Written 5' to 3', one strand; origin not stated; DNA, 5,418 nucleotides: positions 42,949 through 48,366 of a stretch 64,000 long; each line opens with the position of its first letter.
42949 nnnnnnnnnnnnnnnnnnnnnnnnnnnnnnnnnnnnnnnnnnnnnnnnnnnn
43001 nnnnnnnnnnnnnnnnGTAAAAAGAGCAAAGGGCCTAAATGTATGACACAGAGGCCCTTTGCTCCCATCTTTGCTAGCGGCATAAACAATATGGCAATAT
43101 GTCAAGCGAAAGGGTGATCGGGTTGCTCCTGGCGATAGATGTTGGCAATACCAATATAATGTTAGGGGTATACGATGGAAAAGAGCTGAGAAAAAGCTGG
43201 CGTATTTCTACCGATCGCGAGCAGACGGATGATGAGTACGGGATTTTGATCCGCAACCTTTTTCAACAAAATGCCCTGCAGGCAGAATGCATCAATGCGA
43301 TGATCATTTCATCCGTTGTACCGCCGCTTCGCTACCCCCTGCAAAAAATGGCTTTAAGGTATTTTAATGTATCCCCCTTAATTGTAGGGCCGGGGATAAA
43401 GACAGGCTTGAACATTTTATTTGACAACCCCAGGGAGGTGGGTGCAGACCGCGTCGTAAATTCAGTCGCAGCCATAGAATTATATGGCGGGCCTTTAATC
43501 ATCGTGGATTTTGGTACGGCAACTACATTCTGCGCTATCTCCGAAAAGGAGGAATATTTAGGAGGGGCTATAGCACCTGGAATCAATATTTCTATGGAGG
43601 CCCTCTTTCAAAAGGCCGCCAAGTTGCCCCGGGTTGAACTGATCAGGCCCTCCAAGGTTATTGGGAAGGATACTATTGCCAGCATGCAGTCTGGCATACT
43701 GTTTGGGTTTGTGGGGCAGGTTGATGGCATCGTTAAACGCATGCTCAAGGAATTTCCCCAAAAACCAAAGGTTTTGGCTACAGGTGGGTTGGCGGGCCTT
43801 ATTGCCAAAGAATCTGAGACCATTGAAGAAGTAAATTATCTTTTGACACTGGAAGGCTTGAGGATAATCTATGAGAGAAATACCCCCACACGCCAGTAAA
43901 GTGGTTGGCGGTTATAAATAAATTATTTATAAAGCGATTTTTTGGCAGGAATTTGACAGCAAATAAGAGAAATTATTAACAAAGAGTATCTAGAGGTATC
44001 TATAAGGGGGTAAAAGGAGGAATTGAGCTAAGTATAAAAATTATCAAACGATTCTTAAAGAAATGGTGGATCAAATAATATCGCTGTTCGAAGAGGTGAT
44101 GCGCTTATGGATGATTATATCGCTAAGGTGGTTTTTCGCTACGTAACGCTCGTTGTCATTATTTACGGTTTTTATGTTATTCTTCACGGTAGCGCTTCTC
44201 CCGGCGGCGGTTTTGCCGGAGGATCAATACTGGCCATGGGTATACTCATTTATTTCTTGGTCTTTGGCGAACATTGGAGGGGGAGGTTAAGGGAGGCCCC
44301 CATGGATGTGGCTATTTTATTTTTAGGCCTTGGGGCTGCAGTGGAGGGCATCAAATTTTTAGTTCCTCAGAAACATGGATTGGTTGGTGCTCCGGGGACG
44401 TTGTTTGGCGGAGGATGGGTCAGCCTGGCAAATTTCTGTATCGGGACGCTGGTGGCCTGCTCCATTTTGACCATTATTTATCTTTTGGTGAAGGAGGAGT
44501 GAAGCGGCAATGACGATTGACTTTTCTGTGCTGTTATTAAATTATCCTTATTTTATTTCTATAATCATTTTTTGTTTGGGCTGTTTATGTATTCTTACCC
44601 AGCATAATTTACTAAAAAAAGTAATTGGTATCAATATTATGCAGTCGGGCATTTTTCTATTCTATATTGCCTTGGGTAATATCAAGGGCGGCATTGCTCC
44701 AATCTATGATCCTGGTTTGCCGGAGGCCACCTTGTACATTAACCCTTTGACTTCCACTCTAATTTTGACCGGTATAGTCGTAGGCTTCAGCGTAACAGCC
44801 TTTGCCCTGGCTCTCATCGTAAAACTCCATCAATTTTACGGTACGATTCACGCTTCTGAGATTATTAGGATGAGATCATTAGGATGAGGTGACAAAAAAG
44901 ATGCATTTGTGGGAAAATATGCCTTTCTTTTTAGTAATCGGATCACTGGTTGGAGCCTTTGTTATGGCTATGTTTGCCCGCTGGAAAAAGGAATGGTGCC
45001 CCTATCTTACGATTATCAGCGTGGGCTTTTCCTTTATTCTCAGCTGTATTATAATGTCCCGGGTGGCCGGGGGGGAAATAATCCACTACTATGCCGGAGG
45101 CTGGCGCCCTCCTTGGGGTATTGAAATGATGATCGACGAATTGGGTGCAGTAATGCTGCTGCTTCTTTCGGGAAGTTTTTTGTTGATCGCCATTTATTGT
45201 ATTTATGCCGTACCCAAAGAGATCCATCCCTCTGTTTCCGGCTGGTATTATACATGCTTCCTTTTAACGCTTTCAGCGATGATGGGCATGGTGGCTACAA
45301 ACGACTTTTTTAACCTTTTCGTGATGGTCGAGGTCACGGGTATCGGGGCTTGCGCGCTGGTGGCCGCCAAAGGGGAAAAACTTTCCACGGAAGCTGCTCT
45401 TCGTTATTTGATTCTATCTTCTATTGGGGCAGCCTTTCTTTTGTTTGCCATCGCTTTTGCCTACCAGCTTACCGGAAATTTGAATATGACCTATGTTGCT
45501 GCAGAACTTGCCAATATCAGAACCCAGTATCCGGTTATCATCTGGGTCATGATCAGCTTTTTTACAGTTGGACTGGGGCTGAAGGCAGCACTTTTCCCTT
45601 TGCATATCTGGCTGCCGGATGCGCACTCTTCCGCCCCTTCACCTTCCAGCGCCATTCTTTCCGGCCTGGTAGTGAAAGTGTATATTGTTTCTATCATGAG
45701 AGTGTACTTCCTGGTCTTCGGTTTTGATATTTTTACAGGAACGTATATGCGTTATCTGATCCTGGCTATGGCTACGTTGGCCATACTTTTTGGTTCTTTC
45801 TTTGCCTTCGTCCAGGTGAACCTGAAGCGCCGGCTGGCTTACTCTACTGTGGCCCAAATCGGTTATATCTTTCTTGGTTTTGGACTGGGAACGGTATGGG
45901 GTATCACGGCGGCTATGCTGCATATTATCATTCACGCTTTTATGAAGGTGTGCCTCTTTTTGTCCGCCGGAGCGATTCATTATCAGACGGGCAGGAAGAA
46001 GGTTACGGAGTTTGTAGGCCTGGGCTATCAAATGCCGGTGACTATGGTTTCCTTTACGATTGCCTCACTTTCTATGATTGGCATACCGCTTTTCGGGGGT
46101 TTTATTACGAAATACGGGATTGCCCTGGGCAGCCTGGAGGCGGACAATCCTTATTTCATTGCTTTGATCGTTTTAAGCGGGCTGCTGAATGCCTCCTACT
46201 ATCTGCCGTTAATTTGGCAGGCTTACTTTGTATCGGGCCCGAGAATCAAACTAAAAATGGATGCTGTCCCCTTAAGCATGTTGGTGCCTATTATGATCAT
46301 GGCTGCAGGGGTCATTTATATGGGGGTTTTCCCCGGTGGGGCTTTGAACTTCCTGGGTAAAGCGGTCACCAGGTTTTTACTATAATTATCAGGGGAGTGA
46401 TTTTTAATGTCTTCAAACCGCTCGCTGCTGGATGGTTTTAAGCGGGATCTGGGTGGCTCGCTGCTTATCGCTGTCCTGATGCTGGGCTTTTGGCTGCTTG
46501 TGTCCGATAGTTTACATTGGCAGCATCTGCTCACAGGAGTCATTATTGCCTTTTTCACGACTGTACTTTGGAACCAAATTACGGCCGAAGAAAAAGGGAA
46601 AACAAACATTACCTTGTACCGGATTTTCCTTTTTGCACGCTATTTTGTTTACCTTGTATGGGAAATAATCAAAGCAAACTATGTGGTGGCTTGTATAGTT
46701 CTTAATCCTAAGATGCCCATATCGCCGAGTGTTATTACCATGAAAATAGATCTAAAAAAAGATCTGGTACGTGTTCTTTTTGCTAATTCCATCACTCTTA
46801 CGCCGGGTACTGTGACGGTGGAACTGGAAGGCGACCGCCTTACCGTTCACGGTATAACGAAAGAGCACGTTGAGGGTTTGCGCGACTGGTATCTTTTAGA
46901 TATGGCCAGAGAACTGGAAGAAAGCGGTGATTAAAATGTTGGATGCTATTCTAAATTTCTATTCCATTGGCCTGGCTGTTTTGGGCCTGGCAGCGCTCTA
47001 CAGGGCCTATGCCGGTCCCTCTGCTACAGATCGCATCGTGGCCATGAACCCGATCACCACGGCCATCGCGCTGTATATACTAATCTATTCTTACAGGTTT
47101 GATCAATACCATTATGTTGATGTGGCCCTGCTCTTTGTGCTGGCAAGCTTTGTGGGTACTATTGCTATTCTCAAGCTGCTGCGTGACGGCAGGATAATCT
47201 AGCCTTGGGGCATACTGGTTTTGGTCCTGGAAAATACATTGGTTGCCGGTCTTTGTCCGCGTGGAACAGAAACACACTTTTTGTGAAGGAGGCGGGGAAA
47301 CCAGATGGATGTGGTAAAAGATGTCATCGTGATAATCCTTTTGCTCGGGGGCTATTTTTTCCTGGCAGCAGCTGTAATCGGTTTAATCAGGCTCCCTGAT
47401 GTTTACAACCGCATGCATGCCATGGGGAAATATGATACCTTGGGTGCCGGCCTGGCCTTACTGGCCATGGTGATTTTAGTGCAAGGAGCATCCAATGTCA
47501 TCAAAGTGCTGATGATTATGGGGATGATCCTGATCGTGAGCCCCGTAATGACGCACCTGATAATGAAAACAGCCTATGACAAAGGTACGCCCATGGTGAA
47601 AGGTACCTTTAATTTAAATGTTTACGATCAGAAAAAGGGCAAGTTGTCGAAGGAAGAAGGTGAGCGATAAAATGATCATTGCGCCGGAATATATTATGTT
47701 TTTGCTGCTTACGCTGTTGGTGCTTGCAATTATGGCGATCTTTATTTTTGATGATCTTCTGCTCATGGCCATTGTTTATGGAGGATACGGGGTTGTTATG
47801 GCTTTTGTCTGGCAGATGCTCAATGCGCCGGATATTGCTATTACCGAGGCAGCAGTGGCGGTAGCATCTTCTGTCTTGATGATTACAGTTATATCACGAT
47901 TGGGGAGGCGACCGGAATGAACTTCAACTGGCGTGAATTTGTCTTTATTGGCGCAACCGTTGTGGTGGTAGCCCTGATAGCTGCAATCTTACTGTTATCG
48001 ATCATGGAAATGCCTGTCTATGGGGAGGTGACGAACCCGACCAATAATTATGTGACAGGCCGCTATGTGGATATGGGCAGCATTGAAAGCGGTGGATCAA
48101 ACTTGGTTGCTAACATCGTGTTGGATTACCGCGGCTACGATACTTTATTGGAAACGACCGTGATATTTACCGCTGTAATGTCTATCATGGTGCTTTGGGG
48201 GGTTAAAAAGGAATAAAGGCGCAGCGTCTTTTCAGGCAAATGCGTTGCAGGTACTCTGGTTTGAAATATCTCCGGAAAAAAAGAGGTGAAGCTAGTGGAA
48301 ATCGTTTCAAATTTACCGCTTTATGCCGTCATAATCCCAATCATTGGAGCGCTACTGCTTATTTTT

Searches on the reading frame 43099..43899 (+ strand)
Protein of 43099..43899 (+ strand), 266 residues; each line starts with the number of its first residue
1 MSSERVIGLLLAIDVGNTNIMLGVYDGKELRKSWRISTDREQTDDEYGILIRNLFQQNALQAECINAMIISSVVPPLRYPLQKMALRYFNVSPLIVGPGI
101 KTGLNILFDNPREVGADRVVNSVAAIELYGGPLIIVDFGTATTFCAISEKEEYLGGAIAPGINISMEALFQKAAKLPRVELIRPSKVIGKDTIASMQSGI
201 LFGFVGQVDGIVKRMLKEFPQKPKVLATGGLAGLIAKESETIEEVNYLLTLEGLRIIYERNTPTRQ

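Call 33: search_protein_families(library=pfam, proteins=[window:43099-43899:+], max_evalue=0.00001)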
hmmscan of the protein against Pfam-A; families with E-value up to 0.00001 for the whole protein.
window:43099-43899:+ (266 aa): 1 family
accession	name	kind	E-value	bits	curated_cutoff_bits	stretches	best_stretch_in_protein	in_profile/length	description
PF03309.20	Pan_kinase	-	6.8e-82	274.7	24.7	1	10-214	1-205/205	Type III pantothenate kinase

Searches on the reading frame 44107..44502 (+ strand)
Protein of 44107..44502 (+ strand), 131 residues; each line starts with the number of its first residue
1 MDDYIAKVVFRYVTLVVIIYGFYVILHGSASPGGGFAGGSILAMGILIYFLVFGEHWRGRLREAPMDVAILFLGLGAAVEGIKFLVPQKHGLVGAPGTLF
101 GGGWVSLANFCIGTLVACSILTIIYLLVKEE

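Call 87: search_protein_families(library=pfam, proteins=[window:44107-44502:+], max_evalue=0.00001)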
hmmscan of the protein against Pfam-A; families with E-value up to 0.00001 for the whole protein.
window:44107-44502:+ (131 aa): 1 family
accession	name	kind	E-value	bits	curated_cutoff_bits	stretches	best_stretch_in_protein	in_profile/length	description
PF04039.18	MnhB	-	5.6e-15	56.1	22.5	1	5-121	1-126/127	Domain related to MnhB subunit of Na+/H+ antiporter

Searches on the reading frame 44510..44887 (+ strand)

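Call 87: search_protein_families(library=pfam, proteins=[window:44510-44887:+], max_evalue=0.00001)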
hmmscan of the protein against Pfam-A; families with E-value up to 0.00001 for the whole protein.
window:44510-44887:+ (125 aa): 1 family
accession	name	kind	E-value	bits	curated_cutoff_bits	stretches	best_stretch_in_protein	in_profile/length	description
PF00420.29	Oxidored_q2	-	1.4e-21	76.5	26.1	1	14-121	3-93/95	NADH-ubiquinone/plastoquinone oxidoreductase chain 4L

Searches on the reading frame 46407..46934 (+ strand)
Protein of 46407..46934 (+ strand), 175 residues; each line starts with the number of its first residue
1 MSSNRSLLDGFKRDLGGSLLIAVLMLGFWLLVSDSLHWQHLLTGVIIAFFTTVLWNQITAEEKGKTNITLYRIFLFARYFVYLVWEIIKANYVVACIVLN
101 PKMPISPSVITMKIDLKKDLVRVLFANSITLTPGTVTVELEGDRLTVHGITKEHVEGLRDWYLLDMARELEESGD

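Call 33: search_protein_families(library=pfam, proteins=[window:46407-46934:+], max_evalue=0.00001)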
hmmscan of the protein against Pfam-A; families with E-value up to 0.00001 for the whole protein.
window:46407-46934:+ (175 aa): 1 family
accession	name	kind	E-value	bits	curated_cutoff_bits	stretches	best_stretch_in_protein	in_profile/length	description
PF01899.21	MNHE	-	1.4e-34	119.4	27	1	23-154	2-126/145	Na+/H+ ion antiporter subunit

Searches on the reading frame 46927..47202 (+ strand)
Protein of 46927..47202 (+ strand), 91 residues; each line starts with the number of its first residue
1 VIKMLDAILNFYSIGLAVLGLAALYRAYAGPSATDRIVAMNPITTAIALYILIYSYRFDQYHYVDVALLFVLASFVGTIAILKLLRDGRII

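Call 87: search_protein_families(library=pfam, proteins=[window:46927-47202:+], max_evalue=0.00001)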
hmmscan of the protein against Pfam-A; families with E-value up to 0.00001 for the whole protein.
window:46927-47202:+ (91 aa): 1 family
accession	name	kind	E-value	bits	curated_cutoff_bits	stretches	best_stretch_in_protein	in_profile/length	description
PF04066.18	MrpF_PhaF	-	3.1e-13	50.4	23.3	1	35-85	2-52/53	Multiple resistance and pH regulation protein F (MrpF / PhaF)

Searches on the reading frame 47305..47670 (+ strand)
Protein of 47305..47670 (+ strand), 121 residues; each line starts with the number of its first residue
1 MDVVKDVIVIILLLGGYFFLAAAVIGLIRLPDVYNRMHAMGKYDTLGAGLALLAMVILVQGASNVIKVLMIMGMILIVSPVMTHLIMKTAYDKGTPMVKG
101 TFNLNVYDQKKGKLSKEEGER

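Call 87: search_protein_families(library=pfam, proteins=[window:47305-47670:+], max_evalue=0.00001)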
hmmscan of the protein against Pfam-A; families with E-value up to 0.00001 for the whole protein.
window:47305-47670:+ (121 aa): 1 family
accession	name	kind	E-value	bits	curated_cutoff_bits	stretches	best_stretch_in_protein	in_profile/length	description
PF03334.19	PhaG_MnhG_YufB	-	6.2e-23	81.3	23.4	1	12-91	1-80/80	Na+/H+ antiporter subunit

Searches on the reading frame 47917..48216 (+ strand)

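Call 87: search_protein_families(library=pfam, proteins=[window:47917-48216:+], max_evalue=0.00001)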
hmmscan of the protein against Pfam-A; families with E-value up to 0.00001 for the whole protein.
window:47917-48216:+ (99 aa): 1 family
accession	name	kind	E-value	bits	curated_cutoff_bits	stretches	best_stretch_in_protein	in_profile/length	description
PF20501.3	MbhE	-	8.5e-09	35.8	27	1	23-93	10-80/98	MBH, subunit E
